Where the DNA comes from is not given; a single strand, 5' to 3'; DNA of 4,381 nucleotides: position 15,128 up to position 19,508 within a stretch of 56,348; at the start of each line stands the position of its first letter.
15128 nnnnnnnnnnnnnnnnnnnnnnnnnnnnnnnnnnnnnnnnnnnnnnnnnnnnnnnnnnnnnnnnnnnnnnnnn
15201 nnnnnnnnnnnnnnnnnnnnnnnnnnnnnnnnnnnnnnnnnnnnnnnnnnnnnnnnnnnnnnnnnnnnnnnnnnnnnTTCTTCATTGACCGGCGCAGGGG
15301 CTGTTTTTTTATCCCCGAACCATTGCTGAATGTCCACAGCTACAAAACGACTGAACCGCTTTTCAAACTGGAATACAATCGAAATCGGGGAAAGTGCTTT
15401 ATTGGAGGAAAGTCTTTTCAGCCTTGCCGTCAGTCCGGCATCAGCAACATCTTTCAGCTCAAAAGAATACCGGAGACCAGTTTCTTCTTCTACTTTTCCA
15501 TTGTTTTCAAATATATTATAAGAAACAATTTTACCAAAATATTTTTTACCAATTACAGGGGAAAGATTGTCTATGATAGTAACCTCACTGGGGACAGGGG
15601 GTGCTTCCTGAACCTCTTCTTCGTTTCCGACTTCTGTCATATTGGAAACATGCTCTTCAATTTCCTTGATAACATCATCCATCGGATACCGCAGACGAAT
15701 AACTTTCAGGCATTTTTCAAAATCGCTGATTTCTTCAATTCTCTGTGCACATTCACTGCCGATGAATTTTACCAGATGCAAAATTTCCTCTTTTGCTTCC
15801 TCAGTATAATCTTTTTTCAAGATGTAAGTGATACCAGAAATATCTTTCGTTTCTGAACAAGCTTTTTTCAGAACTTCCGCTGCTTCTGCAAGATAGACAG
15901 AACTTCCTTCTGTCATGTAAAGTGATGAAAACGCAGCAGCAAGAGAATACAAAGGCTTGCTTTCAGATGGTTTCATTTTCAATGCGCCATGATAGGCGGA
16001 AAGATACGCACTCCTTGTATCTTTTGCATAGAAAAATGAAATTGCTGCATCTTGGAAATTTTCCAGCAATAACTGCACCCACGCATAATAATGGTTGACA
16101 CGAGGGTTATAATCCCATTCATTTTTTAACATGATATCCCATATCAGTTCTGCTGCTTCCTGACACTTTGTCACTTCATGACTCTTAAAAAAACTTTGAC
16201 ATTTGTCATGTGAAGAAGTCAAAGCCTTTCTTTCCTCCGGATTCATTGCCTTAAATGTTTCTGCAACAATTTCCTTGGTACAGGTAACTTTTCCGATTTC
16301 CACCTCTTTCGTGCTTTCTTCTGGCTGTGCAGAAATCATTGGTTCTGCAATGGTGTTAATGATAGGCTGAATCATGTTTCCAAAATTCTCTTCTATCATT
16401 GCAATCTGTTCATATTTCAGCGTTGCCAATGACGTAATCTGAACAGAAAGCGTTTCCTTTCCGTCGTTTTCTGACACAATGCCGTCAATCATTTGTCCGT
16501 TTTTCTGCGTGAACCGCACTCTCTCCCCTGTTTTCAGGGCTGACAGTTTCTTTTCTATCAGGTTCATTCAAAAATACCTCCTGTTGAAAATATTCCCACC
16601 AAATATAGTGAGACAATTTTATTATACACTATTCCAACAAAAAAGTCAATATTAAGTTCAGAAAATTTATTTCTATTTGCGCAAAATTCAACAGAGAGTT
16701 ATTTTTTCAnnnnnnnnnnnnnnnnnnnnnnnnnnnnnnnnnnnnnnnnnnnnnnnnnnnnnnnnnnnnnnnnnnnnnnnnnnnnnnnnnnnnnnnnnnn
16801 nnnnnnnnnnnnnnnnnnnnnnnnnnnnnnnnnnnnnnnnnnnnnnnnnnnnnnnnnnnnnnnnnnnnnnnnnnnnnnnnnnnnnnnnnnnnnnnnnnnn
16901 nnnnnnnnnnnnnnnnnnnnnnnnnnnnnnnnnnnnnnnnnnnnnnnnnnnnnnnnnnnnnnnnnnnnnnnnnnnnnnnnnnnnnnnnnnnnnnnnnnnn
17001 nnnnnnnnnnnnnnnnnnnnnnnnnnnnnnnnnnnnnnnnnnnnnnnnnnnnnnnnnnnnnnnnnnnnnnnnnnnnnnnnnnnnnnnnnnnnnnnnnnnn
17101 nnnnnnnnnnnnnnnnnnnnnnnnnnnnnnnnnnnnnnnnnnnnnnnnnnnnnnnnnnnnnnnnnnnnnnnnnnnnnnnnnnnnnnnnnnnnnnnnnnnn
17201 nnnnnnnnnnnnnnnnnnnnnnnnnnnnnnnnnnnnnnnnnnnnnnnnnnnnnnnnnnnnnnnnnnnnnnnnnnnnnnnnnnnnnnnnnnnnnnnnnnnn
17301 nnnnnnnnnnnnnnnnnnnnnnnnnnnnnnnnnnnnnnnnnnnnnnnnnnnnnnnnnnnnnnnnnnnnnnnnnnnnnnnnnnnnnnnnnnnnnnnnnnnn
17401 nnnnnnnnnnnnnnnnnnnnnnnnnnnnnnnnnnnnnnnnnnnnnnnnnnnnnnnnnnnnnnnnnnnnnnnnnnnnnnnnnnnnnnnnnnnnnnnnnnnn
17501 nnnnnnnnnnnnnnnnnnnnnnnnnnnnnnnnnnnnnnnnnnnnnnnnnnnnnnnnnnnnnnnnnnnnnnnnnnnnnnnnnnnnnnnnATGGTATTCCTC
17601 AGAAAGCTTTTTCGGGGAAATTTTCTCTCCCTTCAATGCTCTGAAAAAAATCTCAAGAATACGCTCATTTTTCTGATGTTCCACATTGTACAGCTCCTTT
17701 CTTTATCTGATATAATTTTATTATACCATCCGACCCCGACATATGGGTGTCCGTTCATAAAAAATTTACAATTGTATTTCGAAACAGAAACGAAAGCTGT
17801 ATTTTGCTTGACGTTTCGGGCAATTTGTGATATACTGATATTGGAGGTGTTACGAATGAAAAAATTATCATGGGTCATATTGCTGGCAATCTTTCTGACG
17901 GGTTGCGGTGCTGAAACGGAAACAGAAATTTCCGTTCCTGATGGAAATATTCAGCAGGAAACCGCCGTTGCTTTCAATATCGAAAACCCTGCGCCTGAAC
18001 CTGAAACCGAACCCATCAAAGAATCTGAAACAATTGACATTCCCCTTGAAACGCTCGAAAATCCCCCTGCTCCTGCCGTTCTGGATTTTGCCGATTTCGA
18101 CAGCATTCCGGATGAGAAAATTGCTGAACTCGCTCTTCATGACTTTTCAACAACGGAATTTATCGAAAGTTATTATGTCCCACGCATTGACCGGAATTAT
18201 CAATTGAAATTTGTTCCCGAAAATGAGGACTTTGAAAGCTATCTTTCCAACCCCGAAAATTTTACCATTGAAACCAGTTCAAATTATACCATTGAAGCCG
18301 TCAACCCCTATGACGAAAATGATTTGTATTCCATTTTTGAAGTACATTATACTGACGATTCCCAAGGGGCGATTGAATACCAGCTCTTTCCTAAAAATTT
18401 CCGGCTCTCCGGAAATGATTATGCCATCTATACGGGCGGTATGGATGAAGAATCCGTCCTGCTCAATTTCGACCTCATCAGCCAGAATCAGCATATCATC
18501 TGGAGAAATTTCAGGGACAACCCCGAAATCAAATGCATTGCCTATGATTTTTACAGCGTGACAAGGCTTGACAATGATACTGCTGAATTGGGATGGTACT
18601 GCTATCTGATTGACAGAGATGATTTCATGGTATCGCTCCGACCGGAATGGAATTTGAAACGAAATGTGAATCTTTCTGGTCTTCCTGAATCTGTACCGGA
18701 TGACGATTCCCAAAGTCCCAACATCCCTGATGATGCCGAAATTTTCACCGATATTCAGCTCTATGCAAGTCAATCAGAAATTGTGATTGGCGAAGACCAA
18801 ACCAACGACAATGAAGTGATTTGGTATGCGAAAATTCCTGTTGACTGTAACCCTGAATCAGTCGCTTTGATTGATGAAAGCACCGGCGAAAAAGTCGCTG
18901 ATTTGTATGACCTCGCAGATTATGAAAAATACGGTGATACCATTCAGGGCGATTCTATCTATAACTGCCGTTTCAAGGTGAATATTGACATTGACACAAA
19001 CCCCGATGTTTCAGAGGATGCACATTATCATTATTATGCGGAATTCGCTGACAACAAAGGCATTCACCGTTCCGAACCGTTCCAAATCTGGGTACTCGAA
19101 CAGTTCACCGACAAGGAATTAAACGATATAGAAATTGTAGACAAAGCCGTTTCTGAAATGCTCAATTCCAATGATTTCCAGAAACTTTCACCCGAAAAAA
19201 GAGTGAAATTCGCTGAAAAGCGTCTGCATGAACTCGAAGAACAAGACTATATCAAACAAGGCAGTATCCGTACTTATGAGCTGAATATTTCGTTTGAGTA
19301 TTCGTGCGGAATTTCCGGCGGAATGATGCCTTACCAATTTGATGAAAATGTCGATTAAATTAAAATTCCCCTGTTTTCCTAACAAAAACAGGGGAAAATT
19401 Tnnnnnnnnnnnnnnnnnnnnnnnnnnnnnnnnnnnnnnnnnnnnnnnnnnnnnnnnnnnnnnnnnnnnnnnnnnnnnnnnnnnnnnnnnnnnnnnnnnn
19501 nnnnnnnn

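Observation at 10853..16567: Unusual domain order in the 1904-aa NTPase: N-terminal barrels and TPRs, about 700 unassigned residues, NTPase at the C-terminus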

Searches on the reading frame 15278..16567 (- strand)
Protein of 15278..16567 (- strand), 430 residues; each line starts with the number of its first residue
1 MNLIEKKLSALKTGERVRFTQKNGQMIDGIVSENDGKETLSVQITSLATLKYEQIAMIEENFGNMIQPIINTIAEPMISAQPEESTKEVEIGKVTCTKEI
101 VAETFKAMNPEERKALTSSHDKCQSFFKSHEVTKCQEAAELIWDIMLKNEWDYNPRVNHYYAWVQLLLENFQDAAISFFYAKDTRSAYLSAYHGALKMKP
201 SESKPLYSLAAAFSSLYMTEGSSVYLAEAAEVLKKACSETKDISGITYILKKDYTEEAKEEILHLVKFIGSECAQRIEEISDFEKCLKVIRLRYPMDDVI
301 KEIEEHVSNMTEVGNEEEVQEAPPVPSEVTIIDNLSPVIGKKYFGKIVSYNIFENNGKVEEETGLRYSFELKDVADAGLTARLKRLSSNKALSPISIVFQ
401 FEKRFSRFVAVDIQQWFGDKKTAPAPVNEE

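Call 40: search_solved_structures(query=A5, max_evalue=10, show_alignments=3)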
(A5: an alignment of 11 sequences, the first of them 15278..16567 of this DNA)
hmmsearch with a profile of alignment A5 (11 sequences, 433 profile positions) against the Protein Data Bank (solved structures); distinct sequences matched with E-value up to 10: 6.
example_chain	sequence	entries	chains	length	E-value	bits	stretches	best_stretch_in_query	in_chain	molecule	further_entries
3zth_A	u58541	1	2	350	0.095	15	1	228-299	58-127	STU0660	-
2kcm_A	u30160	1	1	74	0.098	15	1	348-389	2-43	Cold shock domain family protein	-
2lss_A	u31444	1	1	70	0.23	13.7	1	346-417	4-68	Cold shock-like protein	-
2mbl_A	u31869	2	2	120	0.38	13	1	367-399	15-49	Top7 Fold Protein Top7m13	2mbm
9u78_A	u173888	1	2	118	0.39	13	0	268-310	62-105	Single Chain Protein of De Novo Designed Helix Bundles-4EH2 with KDPV Loop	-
2pwq_A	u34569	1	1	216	0.46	12.8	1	332-372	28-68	Ubiquitin conjugating enzyme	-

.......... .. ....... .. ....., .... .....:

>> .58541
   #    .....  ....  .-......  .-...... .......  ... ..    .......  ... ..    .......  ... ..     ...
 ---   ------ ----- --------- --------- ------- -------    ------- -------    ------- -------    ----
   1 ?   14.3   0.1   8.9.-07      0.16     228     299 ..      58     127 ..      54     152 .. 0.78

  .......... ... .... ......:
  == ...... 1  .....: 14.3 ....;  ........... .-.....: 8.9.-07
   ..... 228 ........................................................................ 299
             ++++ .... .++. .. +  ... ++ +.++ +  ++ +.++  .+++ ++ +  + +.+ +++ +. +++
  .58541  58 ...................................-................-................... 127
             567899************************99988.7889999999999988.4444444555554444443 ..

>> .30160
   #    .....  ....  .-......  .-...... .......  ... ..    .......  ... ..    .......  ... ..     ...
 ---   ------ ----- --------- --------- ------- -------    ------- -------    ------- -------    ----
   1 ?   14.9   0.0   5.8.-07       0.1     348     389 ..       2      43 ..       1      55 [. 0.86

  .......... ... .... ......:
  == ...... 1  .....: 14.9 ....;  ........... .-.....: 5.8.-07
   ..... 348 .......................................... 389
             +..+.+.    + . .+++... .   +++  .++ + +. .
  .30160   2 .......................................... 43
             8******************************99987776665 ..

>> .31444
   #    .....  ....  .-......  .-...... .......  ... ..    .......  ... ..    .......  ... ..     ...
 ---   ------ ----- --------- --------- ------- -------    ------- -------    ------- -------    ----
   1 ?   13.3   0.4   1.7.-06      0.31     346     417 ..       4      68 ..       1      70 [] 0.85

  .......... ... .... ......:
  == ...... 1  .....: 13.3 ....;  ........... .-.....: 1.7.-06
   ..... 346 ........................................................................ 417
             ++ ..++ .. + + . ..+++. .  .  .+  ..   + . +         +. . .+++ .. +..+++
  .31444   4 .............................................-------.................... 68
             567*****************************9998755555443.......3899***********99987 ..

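Call 51: search_protein_representatives(alignment_id=A5)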
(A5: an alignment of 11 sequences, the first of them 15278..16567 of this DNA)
Query: 11 sequences, 433 profile positions. Proteins with E-value up to 0.001 (for the whole library): 133; up to 1e-10: 94; up to 1e-30: 40. The best 133 are listed.
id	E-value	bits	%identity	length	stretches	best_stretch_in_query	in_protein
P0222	2.6e-161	554.0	-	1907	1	1-429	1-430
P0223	6.7e-137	473.6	-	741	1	1-429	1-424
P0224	4.2e-130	451.2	-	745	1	2-427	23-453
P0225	3.0e-128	445.1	-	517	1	1-421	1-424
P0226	3.3e-128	444.9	-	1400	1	1-430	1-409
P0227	2.3e-124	432.3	-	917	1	1-429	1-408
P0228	1.0e-117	410.4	-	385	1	1-394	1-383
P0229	1.5e-107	376.9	-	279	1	102-381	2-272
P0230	5.9e-100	351.8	-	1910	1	1-423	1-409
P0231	9.4e-95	334.7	-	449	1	1-420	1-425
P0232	1.5e-91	324.1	-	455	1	1-425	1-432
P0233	4.2e-88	312.8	-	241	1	1-244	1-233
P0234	1.0e-87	311.5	-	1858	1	1-421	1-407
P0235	3.2e-83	296.7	-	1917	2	1-421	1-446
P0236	2.5e-79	283.9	-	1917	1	1-423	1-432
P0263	2.1e-28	116.1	-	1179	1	339-428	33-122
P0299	1.8e-14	70.2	-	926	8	340-379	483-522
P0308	1.8e-12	63.6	-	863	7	345-379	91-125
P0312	8.1e-12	61.4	-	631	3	330-420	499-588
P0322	1.8e-08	50.4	-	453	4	330-377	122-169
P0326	7.2e-08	48.4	-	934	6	341-378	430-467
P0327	8.6e-08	48.2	-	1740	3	334-417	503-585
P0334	1.6e-06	44.0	-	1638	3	342-406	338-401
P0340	2.4e-05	40.1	-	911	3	323-424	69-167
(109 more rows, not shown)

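Call 54: search_protein_families(library=pfam, proteins=[P0299, P0308, P0326, P0263, P0327, P0334, P0312, P0340, P0322], max_evalue=0.01)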
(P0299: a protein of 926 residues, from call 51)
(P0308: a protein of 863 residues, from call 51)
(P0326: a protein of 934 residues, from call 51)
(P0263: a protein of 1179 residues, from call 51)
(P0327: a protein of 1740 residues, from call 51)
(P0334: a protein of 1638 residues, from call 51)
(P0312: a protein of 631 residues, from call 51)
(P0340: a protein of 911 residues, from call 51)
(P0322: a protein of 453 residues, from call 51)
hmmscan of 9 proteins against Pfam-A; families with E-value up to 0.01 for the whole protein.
P0299 (926 aa): 1 family
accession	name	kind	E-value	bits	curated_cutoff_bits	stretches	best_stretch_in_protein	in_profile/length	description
PF11604.15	CusF_Ec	-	0.0074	16.5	27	0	258-280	46-68/72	Copper binding periplasmic protein CusF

P0308 (863 aa): 2 families
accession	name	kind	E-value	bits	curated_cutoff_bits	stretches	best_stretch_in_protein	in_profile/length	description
PF05339.17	DUF739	-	4.9e-11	43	27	0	440-472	1-33/69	Protein of unknown function (DUF739)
PF24527.1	Ig-like_Pom152_9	-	5e-06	27.1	27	0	199-217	12-30/80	Nucleoporin pom152-like, ninth immunoglobulin-like domain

P0326 (934 aa): 3 families
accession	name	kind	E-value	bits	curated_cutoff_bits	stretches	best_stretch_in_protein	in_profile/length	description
PF05339.17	DUF739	-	4e-05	24.1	27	0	100-123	2-25/69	Protein of unknown function (DUF739)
PF05930.18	Phage_AlpA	-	0.00027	21.2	21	0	298-315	34-51/51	Prophage CP4-57 regulatory protein (AlpA)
PF12396.14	DUF3659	-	0.0012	19.1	24.8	0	95-118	22-45/61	Protein of unknown function (DUF3659)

P0263 (1179 aa): 5 families
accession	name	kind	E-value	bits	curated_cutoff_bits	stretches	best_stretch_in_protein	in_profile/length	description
PF13424.12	TPR_12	-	7e-05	23.4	30.1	0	215-273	13-74/77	Tetratricopeptide repeat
PF14559.12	TPR_19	-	0.0007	20.3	25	0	289-329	26-66/68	Tetratricopeptide repeat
PF07719.23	TPR_2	-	0.00093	19.6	27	0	290-312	3-25/34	Tetratricopeptide repeat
PF12895.13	ANAPC3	-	0.0034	18.1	27.2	0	193-267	11-79/82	Anaphase-promoting complex, cyclosome, subunit 3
PF13428.12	TPR_14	-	0.007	17.4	23.5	0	291-309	4-22/44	Tetratricopeptide repeat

P0327 (1740 aa): 4 families
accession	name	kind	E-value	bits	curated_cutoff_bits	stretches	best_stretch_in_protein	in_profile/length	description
PF20703.3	nSTAND1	-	5.8e-09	36.5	27.1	1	1347-1624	9-241/379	Novel STAND NTPase 1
PF01637.24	ATPase_2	-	3.6e-06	27.4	33.2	1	1354-1608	1-222/225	ATPase domain predominantly from Archaea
PF07719.23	TPR_2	-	0.00086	19.7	27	0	789-812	6-29/34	Tetratricopeptide repeat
PF13191.12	AAA_16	-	0.0034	18.3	32.6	0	1354-1505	2-140/167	AAA ATPase domain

P0334 (1638 aa): 14 families
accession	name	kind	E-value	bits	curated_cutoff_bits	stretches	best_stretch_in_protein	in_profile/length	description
PF14559.12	TPR_19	-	6e-13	49.4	25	1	678-739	3-65/68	Tetratricopeptide repeat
PF13432.12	TPR_16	-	5.9e-09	36.7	32.7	1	672-728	3-59/65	Tetratricopeptide repeat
PF00313.28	CSD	-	1.3e-08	35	27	1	346-411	3-63/66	'Cold-shock' DNA-binding domain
PF07719.23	TPR_2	-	5.1e-07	29.8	27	1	508-538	4-34/34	Tetratricopeptide repeat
PF13181.12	TPR_8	-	0.00011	22.5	25.7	0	671-699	6-34/34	Tetratricopeptide repeat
PF13371.12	TPR_9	-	0.00022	21.6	35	0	672-737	2-66/73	Tetratricopeptide repeat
PF13191.12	AAA_16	-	0.00025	22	32.6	1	1260-1407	2-141/167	AAA ATPase domain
PF12569.14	NatA_aux_su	-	0.00026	20.5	33.3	1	637-721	12-83/515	N-terminal acetyltransferase A, auxiliary subunit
PF12895.13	ANAPC3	-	0.0003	21.4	27.2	0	578-628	6-56/82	Anaphase-promoting complex, cyclosome, subunit 3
PF13428.12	TPR_14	-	0.00048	21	23.5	0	672-707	7-42/44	Tetratricopeptide repeat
PF13401.12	AAA_22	-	0.00083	20.1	27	1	1280-1443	4-123/130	AAA domain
PF13431.12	TPR_17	-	0.0055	17.3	24.4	0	689-720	2-33/34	Tetratricopeptide repeat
PF13174.12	TPR_6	-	0.0061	17.6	26.3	0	508-537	3-32/33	Tetratricopeptide repeat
PF00515.34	TPR_1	-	0.0092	16.2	27.8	0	671-699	6-34/34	Tetratricopeptide repeat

P0312 (631 aa): 0 families

P0340 (911 aa): 0 families

P0322 (453 aa): 0 families

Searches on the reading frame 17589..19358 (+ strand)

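Call 5: search_protein_families(library=pfam, proteins=[window:17589-19358:+], max_evalue=0.1)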
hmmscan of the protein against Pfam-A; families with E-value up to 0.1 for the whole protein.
window:17589-19358:+ (589 aa): 0 families

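Call 6: search_protein_families(library=padloc, proteins=[window:17589-19358:+], max_evalue=0.1)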
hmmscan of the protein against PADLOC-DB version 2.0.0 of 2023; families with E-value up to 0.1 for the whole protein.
window:17589-19358:+ (589 aa): 0 families

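Call 7: search_protein_families(library=ncbifam, proteins=[window:17589-19358:+], max_evalue=0.1)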
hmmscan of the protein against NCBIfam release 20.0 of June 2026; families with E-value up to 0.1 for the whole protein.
window:17589-19358:+ (589 aa): 1 family
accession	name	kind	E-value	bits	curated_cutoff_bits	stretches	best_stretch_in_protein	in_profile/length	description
TIGR02722.1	lp_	equivalog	0.018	15.1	110.55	0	92-126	2-36/189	penicillin-binding protein activator LpoB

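Call 9: search_protein_families(library=phrogs, proteins=[window:17589-19358:+], max_evalue=0.1)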
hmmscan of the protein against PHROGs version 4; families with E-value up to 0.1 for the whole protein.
window:17589-19358:+ (589 aa): 3 families
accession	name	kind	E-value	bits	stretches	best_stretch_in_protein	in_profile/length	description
phrog_29946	-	unknown function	0.023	15.7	1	287-348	28-86/103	-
phrog_902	-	unknown function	0.048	15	1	87-113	5-32/118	-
phrog_6360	-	unknown function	0.057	14.6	1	90-116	1-25/122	-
